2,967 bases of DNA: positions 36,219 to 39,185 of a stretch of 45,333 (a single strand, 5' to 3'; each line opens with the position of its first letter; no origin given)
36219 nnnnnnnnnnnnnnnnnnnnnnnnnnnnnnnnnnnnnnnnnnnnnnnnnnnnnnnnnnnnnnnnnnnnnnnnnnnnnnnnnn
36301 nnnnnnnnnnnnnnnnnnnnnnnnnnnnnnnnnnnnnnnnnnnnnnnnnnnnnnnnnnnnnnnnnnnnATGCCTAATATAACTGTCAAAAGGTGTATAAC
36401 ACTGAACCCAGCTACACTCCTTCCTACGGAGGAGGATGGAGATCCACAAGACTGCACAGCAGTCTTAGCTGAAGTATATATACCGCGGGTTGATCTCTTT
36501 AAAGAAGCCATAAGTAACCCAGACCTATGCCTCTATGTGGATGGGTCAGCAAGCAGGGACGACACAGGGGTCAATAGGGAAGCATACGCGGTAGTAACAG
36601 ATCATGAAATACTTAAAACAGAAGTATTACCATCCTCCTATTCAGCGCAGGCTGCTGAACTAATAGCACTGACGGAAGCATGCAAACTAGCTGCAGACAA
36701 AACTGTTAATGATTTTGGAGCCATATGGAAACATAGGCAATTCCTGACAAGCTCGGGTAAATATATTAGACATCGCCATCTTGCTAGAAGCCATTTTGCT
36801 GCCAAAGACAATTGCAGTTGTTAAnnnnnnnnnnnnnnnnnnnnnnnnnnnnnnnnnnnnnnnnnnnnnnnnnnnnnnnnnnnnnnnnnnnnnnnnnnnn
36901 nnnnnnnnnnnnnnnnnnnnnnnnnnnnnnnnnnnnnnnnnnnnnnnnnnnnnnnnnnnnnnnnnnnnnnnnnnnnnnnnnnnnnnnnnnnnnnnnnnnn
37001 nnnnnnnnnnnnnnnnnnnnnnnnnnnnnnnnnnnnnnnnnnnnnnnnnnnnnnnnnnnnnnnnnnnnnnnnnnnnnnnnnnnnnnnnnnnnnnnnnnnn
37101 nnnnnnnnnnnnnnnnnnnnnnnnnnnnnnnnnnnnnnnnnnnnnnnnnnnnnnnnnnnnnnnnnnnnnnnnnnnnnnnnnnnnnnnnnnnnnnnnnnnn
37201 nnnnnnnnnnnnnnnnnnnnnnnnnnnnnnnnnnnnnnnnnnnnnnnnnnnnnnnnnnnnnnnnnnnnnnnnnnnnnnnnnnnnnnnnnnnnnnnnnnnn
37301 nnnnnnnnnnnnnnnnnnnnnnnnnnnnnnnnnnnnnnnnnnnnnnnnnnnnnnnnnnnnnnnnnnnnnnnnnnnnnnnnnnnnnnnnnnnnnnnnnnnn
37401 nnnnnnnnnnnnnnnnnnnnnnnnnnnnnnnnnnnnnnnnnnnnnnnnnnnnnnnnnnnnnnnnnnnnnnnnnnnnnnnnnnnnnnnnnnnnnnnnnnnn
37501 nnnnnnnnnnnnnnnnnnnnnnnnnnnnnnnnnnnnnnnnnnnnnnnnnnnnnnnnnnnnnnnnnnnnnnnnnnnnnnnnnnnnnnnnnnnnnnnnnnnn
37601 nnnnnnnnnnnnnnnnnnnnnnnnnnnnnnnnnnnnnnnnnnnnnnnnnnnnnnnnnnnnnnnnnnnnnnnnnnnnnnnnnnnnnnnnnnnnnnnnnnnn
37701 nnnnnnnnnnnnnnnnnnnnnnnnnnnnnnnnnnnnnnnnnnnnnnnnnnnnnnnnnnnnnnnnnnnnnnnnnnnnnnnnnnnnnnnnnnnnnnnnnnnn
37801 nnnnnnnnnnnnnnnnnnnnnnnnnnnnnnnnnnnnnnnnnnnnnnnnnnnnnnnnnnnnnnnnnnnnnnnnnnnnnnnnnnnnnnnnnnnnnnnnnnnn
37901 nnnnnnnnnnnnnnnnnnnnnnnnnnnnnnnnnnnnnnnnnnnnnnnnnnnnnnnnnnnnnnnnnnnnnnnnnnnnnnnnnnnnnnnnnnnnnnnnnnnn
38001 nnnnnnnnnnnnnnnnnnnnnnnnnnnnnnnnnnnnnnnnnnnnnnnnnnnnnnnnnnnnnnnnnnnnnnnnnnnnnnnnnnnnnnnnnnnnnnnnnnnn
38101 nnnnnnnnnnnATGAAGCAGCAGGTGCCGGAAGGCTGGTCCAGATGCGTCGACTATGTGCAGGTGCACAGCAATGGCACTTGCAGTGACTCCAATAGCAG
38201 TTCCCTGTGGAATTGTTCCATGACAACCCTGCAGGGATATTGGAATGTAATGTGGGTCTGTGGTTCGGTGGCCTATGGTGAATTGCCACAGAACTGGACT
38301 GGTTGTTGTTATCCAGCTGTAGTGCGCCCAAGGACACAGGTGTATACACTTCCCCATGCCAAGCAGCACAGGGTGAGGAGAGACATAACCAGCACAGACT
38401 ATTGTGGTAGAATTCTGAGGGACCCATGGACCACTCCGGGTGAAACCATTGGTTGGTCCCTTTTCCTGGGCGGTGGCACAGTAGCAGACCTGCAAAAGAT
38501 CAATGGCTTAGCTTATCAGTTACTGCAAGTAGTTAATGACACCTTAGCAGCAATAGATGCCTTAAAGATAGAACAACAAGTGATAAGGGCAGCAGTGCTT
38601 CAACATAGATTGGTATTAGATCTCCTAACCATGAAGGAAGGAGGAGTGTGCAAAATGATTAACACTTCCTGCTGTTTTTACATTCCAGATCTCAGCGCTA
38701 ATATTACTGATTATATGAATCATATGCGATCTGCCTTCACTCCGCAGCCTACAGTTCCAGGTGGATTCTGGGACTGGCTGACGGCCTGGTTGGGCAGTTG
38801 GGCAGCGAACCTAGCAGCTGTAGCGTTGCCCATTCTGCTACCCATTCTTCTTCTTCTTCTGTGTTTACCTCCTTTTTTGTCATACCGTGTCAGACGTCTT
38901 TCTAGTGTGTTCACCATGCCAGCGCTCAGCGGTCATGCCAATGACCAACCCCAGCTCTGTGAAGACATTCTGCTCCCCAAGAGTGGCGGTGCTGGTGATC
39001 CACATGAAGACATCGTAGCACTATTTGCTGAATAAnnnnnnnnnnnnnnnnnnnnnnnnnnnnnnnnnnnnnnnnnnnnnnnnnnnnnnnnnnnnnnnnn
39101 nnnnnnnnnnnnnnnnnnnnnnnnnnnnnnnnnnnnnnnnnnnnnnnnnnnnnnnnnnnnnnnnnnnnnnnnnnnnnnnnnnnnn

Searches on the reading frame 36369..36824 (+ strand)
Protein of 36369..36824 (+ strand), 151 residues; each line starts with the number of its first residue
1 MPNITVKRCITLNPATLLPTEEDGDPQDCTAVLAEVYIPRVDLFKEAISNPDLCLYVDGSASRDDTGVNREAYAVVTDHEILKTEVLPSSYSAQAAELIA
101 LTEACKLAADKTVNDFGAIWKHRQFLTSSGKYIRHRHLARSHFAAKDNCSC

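Call 46: search_protein_families(library=pfam, proteins=[window:36369-36824:+], max_evalue=0.001)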
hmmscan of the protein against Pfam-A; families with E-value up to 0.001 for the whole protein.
window:36369-36824:+ (151 aa): 1 family
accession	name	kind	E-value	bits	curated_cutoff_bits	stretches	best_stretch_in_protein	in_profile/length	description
PF00075.30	RNase_H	-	2.1e-05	25.2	25.8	1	52-114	3-63/141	RNase H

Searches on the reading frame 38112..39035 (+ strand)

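Call 46: search_protein_families(library=pfam, proteins=[window:38112-39035:+], max_evalue=0.001)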
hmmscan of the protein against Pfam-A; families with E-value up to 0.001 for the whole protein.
window:38112-39035:+ (307 aa): 1 family
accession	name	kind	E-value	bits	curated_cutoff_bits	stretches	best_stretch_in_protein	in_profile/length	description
PF00429.24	TLV_coat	-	1.1e-16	61.1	22.5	1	44-263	337-558/560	ENV polyprotein (coat polyprotein)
